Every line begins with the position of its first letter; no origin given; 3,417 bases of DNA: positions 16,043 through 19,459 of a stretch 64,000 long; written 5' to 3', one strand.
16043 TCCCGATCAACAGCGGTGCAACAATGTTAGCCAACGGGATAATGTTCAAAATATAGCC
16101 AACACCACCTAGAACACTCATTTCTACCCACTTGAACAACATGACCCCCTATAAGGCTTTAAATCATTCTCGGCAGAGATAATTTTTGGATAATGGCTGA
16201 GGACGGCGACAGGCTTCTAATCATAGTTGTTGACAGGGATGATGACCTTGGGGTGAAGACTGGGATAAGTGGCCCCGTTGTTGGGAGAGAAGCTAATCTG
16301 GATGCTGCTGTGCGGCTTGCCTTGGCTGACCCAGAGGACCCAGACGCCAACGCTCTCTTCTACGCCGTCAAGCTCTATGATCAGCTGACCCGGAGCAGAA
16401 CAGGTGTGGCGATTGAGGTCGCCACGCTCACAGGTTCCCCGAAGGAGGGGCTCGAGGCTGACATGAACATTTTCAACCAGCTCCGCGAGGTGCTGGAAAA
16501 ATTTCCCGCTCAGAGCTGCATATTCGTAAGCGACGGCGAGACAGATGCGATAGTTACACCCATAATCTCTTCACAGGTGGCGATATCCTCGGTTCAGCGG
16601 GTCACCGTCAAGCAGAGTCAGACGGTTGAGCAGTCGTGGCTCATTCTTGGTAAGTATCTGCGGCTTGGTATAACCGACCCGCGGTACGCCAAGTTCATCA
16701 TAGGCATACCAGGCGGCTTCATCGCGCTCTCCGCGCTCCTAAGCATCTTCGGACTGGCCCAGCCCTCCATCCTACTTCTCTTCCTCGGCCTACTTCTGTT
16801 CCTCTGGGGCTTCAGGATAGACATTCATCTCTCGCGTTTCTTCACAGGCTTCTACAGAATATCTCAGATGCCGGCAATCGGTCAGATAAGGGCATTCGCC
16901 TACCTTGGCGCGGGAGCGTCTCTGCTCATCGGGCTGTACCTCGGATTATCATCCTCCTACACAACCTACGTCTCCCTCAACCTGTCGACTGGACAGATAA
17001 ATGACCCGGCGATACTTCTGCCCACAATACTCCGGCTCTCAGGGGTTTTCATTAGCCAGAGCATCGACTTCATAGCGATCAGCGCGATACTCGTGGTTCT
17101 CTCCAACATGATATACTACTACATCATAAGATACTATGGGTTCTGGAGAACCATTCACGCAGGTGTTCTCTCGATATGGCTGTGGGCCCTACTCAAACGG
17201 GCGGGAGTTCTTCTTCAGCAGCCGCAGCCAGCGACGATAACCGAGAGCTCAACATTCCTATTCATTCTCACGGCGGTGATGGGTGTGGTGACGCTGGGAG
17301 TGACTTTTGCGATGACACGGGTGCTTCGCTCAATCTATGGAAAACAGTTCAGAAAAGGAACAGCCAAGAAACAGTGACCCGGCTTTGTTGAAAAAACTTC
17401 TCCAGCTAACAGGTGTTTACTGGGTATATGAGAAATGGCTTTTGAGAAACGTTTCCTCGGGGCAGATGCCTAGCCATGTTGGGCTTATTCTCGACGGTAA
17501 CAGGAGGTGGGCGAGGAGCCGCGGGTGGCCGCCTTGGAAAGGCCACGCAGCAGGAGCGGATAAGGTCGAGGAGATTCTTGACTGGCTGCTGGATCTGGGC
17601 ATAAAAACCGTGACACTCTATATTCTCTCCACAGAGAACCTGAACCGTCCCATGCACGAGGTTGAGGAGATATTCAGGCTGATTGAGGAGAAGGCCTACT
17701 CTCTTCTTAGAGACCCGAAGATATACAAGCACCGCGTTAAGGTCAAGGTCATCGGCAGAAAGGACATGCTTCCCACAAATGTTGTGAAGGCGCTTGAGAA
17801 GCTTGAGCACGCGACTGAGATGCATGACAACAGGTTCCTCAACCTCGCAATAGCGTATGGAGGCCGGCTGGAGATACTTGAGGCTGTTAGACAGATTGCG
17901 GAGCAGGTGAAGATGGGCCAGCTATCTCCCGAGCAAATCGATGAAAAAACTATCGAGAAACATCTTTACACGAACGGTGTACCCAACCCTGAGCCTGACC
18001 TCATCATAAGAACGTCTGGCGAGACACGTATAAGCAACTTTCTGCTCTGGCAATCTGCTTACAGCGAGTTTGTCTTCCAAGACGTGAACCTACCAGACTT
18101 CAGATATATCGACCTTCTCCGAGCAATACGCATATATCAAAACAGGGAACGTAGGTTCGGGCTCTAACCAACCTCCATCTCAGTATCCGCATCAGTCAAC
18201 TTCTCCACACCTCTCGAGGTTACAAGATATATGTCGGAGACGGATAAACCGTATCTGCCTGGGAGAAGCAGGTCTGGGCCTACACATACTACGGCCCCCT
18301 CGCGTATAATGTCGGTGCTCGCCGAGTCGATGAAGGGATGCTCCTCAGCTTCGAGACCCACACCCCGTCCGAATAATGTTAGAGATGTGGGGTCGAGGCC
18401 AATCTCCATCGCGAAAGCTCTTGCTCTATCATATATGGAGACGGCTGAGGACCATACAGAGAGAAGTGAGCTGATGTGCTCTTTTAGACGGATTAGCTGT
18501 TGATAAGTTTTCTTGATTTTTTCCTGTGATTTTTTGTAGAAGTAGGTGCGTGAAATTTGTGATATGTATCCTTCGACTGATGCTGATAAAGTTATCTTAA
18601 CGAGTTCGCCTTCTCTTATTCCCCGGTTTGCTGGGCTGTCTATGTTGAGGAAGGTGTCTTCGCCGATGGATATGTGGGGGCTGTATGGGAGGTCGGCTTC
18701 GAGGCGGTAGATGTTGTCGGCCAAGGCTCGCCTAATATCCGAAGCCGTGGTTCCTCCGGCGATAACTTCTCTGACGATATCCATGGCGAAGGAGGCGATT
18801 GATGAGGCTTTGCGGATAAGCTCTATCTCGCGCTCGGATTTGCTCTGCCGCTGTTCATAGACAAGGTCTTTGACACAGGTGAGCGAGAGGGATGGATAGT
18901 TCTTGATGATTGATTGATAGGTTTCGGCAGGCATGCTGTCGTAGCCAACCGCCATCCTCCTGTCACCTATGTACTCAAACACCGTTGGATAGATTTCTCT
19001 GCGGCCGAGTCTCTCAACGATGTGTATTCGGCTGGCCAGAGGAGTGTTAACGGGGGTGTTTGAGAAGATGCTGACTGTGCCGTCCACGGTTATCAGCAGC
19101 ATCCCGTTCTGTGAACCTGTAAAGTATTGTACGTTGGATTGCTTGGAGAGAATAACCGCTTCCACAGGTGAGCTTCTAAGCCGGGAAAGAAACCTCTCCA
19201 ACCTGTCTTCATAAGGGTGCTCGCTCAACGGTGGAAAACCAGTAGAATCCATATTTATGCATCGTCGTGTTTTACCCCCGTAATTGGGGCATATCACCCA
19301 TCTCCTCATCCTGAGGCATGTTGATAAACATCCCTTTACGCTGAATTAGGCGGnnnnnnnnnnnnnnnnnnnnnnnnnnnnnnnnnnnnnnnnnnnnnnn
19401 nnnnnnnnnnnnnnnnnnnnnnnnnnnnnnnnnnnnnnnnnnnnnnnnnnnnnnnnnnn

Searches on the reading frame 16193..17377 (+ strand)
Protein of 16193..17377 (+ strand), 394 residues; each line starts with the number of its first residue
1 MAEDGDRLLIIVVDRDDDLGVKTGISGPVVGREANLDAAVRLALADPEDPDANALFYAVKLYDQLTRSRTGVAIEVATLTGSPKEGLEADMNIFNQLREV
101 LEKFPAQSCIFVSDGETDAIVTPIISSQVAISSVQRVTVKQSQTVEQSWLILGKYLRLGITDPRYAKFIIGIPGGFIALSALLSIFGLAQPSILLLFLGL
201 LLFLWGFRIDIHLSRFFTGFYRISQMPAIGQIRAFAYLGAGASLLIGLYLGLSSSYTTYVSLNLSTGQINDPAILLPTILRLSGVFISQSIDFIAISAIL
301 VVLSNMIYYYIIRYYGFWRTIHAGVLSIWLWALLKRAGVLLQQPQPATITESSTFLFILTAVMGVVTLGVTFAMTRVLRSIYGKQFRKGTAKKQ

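Call 20: search_protein_families(library=pfam, proteins=[window:16193-17377:+], max_evalue=0.001)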
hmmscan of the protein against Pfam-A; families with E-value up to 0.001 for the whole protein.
window:16193-17377:+ (394 aa): 1 family
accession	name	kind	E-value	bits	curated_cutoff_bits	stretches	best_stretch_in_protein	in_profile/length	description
PF04123.18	DUF373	-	2.9e-89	300.3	28.3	1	7-361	1-334/335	Domain of unknown function (DUF373)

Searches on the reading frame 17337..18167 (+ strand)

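Call 78: search_protein_families(library=pfam, proteins=[window:17337-18167:+], max_evalue=0.001)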
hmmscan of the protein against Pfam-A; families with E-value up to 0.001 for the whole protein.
window:17337-18167:+ (276 aa): 1 family
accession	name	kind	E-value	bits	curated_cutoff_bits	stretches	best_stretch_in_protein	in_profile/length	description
PF01255.24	Prenyltransf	-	6.6e-78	261.7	27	1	51-275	1-219/219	Putative undecaprenyl diphosphate synthase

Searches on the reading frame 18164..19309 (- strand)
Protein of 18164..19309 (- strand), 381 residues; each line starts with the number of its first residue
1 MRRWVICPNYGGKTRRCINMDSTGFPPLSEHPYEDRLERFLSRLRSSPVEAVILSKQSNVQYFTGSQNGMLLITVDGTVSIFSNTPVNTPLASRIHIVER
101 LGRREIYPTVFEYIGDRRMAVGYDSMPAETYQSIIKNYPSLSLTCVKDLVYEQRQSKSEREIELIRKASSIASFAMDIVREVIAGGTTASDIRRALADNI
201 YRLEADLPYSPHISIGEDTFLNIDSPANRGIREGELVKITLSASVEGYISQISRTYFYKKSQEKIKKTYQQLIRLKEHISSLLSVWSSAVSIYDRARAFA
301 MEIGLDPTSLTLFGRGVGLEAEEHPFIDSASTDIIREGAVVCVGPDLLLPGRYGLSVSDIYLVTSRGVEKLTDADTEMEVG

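Call 78: search_protein_families(library=pfam, proteins=[window:18164-19309:-], max_evalue=0.001)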
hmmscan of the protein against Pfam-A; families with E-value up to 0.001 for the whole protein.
window:18164-19309:- (381 aa): 2 families
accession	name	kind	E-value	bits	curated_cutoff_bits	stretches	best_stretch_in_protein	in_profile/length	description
PF00557.29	Peptidase_M24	-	4.2e-25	89.2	23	1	163-364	1-207/208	Metallopeptidase family M24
PF01321.24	Creatinase_N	-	1.2e-09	39.2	22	1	36-155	1-127/128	Creatinase/Prolidase N-terminal domain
